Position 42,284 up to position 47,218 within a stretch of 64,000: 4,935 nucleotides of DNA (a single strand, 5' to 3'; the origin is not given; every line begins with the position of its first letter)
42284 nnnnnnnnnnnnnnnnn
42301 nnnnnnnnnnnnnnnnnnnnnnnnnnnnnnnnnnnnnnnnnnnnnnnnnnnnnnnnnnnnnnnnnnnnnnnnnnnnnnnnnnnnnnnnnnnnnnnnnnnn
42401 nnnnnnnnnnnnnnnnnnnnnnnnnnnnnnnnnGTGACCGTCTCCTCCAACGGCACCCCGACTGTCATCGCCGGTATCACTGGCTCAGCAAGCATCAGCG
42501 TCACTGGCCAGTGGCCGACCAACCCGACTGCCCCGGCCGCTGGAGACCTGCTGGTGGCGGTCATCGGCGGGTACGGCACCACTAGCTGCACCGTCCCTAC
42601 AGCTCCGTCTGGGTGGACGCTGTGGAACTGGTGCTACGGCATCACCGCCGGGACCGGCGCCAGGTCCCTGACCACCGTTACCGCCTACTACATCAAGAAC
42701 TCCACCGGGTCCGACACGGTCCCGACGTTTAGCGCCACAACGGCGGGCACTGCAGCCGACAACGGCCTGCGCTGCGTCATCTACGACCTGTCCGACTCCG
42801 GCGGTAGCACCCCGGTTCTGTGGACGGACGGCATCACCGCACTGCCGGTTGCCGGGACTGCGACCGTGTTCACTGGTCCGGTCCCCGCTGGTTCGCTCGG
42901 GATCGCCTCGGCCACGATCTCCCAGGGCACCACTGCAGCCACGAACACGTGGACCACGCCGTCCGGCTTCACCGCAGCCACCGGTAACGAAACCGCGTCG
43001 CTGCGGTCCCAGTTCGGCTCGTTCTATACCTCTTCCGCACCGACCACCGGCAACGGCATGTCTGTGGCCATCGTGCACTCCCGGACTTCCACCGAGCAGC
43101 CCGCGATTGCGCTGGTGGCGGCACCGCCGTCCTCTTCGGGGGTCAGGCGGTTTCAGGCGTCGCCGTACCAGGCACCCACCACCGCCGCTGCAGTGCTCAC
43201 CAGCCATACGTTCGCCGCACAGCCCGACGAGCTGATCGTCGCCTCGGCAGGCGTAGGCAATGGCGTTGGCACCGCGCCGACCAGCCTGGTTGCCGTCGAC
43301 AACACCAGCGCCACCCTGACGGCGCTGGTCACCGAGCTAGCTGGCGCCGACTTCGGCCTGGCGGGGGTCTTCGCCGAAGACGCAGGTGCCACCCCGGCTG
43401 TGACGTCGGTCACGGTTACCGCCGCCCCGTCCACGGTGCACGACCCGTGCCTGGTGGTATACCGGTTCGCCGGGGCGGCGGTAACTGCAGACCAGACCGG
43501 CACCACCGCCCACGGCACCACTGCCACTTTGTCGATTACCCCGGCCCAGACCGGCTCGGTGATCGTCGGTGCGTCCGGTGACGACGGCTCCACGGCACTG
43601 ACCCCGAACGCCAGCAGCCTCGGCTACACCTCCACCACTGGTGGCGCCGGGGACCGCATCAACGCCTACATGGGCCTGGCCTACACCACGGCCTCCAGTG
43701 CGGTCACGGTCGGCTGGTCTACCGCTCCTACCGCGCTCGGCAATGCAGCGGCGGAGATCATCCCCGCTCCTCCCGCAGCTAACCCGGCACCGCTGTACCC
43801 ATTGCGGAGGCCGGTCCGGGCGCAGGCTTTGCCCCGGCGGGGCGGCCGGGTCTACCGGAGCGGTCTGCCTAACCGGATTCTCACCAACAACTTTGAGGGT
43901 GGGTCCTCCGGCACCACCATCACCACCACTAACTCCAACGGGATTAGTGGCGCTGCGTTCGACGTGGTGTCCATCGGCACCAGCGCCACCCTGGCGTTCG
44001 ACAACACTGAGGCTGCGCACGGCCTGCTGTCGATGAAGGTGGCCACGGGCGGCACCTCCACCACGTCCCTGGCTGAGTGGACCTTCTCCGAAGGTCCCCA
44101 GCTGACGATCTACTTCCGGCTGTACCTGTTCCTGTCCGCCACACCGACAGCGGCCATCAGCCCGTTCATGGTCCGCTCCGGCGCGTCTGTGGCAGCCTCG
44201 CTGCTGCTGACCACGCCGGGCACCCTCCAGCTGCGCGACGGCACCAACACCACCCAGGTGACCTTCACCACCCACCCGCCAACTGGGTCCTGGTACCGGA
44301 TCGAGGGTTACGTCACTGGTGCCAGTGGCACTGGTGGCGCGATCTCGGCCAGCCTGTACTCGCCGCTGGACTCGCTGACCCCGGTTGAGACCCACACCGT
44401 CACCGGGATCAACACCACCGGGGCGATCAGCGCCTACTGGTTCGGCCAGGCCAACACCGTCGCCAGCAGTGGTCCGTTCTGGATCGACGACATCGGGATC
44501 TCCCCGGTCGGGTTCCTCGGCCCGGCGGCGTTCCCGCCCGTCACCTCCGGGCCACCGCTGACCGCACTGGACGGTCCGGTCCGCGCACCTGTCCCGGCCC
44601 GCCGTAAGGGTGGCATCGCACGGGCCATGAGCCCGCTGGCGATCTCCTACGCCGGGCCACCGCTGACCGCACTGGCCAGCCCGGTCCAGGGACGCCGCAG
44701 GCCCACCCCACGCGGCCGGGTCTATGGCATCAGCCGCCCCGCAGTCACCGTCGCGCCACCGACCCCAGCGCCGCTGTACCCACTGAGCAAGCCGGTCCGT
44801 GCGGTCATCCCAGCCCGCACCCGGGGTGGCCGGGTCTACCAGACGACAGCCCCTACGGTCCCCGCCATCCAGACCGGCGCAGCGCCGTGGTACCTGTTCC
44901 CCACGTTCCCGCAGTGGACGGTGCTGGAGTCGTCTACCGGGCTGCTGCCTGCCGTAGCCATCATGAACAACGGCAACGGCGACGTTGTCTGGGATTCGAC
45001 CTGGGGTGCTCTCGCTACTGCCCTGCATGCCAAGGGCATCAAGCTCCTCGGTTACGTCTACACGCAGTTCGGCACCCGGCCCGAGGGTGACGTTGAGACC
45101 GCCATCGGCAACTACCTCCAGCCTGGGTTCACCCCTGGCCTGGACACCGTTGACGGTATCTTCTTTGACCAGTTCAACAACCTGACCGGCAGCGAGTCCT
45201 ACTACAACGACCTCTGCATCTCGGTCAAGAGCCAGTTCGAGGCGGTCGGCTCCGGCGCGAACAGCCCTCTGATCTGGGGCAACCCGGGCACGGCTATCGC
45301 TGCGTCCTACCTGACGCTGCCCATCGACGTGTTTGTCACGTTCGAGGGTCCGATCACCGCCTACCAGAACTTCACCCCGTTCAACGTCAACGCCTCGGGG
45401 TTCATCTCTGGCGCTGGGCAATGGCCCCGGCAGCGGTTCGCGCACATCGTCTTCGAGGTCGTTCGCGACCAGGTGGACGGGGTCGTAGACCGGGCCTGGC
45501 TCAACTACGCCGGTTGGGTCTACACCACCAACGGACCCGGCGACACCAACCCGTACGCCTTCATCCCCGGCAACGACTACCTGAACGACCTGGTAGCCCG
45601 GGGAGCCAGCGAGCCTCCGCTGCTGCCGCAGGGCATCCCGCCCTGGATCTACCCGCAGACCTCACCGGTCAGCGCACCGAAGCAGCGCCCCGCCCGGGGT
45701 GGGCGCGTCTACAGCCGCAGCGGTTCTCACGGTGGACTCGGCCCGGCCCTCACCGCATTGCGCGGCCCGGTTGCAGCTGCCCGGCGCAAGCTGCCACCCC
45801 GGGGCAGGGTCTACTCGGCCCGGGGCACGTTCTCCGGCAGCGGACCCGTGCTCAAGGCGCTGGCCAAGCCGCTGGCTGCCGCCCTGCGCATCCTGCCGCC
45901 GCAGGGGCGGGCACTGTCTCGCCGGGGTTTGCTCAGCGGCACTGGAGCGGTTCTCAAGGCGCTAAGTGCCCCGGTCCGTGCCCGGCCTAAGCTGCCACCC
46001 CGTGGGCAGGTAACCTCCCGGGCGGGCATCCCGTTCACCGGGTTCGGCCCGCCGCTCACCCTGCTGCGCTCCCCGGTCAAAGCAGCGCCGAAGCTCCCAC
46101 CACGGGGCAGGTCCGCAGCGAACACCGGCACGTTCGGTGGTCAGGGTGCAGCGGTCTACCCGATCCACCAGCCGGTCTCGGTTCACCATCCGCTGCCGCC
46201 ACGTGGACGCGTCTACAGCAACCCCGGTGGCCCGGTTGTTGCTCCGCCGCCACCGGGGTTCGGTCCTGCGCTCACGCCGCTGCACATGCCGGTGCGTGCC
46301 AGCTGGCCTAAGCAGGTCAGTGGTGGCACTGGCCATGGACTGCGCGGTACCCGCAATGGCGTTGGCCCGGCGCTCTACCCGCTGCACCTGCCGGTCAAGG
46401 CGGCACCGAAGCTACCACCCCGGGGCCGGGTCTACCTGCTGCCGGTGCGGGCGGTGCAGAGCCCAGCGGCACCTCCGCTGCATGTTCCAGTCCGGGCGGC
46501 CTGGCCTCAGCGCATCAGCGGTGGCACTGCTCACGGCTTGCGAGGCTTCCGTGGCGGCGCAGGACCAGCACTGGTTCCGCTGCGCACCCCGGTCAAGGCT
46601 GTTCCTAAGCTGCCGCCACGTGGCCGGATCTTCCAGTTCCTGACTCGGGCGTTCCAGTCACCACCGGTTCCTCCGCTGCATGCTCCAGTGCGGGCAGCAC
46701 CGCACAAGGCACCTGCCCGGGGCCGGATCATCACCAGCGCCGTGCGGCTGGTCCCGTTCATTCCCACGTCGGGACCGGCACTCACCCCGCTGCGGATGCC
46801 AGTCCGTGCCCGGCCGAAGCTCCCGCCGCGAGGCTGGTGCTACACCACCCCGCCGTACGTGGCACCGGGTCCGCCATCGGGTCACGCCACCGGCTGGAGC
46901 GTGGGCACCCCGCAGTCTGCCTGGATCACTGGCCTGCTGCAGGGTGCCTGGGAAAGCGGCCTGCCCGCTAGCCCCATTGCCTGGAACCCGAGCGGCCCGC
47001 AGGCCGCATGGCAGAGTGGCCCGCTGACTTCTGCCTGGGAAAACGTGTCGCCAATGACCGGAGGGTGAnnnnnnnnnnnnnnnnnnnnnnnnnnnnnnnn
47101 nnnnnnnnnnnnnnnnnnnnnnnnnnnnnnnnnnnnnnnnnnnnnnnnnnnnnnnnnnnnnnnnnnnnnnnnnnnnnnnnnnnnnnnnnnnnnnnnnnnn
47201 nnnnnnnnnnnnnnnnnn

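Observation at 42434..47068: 1544-aa tail fibre with about 20 Arg-rich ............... modules and a glycosidase-like central domain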

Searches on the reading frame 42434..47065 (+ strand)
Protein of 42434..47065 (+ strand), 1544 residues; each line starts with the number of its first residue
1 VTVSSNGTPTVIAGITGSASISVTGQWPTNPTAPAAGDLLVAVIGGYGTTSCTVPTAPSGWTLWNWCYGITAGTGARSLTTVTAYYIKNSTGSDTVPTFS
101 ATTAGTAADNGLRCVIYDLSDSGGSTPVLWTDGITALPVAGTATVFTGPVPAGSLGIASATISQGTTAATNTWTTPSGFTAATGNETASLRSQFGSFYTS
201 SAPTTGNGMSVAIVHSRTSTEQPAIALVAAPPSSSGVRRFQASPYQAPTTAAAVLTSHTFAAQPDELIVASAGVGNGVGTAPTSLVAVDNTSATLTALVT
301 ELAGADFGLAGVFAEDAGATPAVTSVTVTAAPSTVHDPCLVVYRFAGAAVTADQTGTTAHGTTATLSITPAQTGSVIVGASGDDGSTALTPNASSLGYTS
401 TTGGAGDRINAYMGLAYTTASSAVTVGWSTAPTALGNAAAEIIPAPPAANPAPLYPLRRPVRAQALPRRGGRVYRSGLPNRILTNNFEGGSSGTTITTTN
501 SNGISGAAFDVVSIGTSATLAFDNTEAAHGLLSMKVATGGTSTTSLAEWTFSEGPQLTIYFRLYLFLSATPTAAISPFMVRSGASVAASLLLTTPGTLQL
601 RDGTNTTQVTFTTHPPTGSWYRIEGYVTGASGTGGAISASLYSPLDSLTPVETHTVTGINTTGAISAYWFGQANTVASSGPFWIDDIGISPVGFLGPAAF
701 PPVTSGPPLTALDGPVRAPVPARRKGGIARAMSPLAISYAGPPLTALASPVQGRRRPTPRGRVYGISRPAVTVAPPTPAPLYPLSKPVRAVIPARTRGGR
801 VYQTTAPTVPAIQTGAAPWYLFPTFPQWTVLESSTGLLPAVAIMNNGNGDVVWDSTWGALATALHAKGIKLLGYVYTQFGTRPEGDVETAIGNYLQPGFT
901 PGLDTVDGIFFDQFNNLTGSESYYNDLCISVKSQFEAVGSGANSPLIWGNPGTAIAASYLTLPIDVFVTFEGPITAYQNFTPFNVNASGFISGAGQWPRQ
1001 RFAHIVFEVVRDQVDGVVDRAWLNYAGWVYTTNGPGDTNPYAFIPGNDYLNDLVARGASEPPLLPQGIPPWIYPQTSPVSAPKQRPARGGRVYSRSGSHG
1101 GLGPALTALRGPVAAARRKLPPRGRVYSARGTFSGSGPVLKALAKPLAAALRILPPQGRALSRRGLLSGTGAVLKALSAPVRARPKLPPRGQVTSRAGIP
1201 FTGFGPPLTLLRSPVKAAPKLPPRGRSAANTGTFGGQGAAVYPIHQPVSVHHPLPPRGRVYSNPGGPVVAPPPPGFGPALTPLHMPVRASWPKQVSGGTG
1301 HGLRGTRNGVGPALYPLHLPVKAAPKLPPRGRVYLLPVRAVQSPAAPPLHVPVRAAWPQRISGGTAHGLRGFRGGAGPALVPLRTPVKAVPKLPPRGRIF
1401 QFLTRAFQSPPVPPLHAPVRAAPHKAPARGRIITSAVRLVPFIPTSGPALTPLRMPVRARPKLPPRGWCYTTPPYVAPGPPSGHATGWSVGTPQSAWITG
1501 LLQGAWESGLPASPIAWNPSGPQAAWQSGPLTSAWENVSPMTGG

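Call 5: search_protein_families(library=pfam, proteins=[window:42434-47065:+], max_evalue=1)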
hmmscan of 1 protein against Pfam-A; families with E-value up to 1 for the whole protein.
window:42434-47065:+ (1544 aa): 1 family
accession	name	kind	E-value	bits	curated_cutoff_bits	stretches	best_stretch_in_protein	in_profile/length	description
PF12138.14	Spherulin4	-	5.1e-23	82.3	30.2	1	818-1045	5-229/239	Spherulation-specific family 4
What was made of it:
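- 44855..45628 (+): GH135 / spherulin-4 (Sph3-like) (beta/alpha) barrel, aa 808-1065. Asp912 is at 45167-45169 and Glu971 at 45344-45346. Pfam 5e-23 (call 5).
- On CAZy GH135 / Pfam Spherulin4 (PF12138): 82.3 bits against a cut-off of 30.2, E = 5.1e-23, aa 818-1045 (call 5).
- On Known cell-wall-binding repeats (choline-binding, CW_7, LysM, SH3b, PG_binding): Pfam scan of the whole protein at E <= 1 returns only Spherulin4 (call 5).
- Checked: Pfam Spherulin4 PF12138 matches aa 818-1045 at E = 5.1e-23, 82 bits against a cut-off of 30 (call 5).
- Enzyme domain: Pfam Spherulin4 5e-23 (call 5). No known wall-binding repeat family matches (call 5).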

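Call 6: search_protein_families(library=phrogs, proteins=[window:42434-47065:+], max_evalue=0.01)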
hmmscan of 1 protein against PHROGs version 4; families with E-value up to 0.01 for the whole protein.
window:42434-47065:+ (1544 aa): 0 families

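Call 11: find_homologous_proteins(query=window:42434-47065:+)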
Query window:42434-47065:+ (1544 aa): 7 proteins with E <= 0.001 among 8000 candidates.
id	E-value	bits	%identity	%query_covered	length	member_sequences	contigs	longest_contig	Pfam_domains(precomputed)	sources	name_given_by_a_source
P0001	0.0e+0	3415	100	100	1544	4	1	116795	PF12138.15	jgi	jgi:hypothetical protein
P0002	3.3e-92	328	41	15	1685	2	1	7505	-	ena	-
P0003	2.7e-31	127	47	15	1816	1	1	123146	-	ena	-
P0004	4.2e-13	66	31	15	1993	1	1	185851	-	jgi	jgi:hypothetical protein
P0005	3.5e-10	57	32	15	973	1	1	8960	-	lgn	-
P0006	2.3e-8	51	30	14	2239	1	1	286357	PF28033.1,PF25059.2,PF23376.2,PF00041.28,PF16656.12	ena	-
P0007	8.3e-8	49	33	17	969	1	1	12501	-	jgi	jgi:hypothetical protein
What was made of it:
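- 42434..47068 (+): 1544-aa multidomain fibre-like protein (stop codon included). An identical protein is on a 116.8-kb JGI contig (call 11).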

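Call 12: search_dna_similar(query=window:42434-47065:+, collection=phages, mode=protein, max_rows=30)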
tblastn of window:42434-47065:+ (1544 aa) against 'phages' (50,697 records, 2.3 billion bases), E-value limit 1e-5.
No match.
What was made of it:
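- On Phage tail fibre / receptor-binding protein: No tblastn hit in 50,697 phage records (call 12).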

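Call 13: find_encoding_contigs(protein=P0001, flank=10000, max_places=4)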
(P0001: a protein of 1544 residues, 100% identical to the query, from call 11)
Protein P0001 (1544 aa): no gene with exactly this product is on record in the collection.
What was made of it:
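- Tried and rejected: Looking up the exact protein's contig found nothing on record (call 13).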

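Call 29: find_encoding_contigs(protein=P0003, flank=10000, max_places=2)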
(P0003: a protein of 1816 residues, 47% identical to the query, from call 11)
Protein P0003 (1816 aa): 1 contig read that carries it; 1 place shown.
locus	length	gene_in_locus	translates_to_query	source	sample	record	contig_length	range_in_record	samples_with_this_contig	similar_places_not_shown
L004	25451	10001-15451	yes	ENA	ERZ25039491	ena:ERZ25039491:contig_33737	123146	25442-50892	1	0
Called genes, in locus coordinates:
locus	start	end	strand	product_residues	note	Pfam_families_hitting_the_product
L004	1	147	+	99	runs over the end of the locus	-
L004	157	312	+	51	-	-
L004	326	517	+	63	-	-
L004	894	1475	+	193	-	-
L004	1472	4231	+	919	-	PF04860:Phage_portal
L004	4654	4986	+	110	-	-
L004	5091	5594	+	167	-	-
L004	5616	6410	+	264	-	PF04724:Glyco_transf_17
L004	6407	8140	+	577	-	PF13692:Glyco_trans_1_4, PF00534:Glycos_transf_1, PF13578:Methyltransf_24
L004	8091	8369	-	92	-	-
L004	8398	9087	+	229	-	-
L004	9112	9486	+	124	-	-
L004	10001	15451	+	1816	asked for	-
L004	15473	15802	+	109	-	-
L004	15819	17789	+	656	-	-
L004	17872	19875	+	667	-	-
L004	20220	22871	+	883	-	-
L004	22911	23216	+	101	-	-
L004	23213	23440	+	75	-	-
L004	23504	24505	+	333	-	PF04480:DUF559, PF18741:MTES_1575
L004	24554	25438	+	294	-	-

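Call 31: find_related_loci(query=window:42434-47065:+, collection=viral_contigs, flank=10000)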
Query window:42434-47065:+ (1544 aa) in viral_contigs; peptide patterns used: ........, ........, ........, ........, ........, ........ (x = any residue, [..] = any of these).
13 stretches matched a pattern, but none encodes a relative of the query by tblastn (E <= 1e-3).
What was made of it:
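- Tried and rejected: A viral-contig scan with the whole protein gave nothing (call 31).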

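Call 73: search_protein_families(library=phrogs, proteins=[L004:15819-17786:+, L004:17872-19872:+, L004:20220-22868:+, L004:8398-9084:+, L004:9112-9483:+], max_evalue=0.01)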
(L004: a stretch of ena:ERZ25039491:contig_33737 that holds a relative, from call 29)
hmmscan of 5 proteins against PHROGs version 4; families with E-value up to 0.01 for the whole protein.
L004:15819-17786:+ (656 aa): 1 family
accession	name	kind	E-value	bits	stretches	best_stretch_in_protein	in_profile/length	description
phrog_11699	-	tail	7.6e-29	101.8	1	105-483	47-413/553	minor tail protein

L004:17872-19872:+ (667 aa): 4 families
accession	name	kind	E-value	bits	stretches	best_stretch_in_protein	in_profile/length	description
phrog_31144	-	unknown function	1.9e-06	27.4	1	128-199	350-423/644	-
phrog_2234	-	tail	9.5e-06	25.5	1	122-192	188-251/757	tail spike protein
phrog_4775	-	connector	0.00055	19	1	118-191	132-194/876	pre-neck appendage protein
phrog_1101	-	tail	0.00097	18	1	63-105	593-637/1405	tail protein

L004:20220-22868:+ (883 aa): 2 families
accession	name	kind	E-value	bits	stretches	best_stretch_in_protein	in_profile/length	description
phrog_617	-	head and packaging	5.9e-06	26.4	1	27-168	24-166/626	major head protein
phrog_9427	-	head and packaging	7.4e-05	23.1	0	14-73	16-70/453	head maturation protease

L004:8398-9084:+ (229 aa): 2 families
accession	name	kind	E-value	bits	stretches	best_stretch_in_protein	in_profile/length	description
phrog_14945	-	moron, auxiliary metabolic gene and host takeover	4.5e-35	122.1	1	4-225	6-217/218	glycosyltransferase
phrog_2675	-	other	1e-28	101.1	1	1-227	1-236/599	DNA methyltransferase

L004:9112-9483:+ (124 aa): 0 families

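Call 103: search_protein_families(library=ncbifam, proteins=[window:42434-47065:+], max_evalue=0.01)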
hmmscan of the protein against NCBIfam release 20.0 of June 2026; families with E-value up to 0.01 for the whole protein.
window:42434-47065:+ (1544 aa): 0 families
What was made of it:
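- There is no match to virion families (calls 6, 103).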

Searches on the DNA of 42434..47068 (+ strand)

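Call 4: search_dna_similar(query=window:42434-47068:+, collection=phages, mode=near, max_rows=30)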
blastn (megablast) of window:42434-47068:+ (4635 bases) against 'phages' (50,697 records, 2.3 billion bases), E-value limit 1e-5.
No match.
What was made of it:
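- Tried and rejected: Megablast and tblastn of the gene against 50,697 phage records gave no match (calls 4, 12).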

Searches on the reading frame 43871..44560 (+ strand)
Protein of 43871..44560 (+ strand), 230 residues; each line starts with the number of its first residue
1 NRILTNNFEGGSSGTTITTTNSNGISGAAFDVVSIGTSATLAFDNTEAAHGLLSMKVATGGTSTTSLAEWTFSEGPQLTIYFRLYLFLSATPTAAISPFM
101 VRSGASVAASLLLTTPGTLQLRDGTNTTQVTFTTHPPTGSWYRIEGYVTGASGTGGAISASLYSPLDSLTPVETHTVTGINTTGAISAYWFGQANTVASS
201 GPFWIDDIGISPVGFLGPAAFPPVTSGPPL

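Call 34: search_protein_families(library=pfam, proteins=[window:43871-44560:+], max_evalue=0.1)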
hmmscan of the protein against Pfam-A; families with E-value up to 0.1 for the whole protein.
window:43871-44560:+ (230 aa): 0 families

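Call 61: search_solved_structures(query=A5, max_evalue=10)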
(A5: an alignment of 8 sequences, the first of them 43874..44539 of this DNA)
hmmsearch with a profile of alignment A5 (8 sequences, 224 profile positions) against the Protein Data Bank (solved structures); distinct sequences matched with E-value up to 10: 3.
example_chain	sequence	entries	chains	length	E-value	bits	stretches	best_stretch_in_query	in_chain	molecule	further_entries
3zyp_A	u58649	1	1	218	0.00086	22.3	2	37-114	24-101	CIP1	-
8q28_A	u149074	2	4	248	0.11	15.4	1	153-213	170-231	Gluconolactonase domain protein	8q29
8q2a_A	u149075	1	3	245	0.17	14.8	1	41-214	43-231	Putative lipoprotein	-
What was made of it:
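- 43874..44539 (+): Jelly-roll-like (lectin/CBM or lyase-like) domain, aa 481-702. The profile weakly hits Cip1 3ZYP, E = 9e-4 (call 61).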
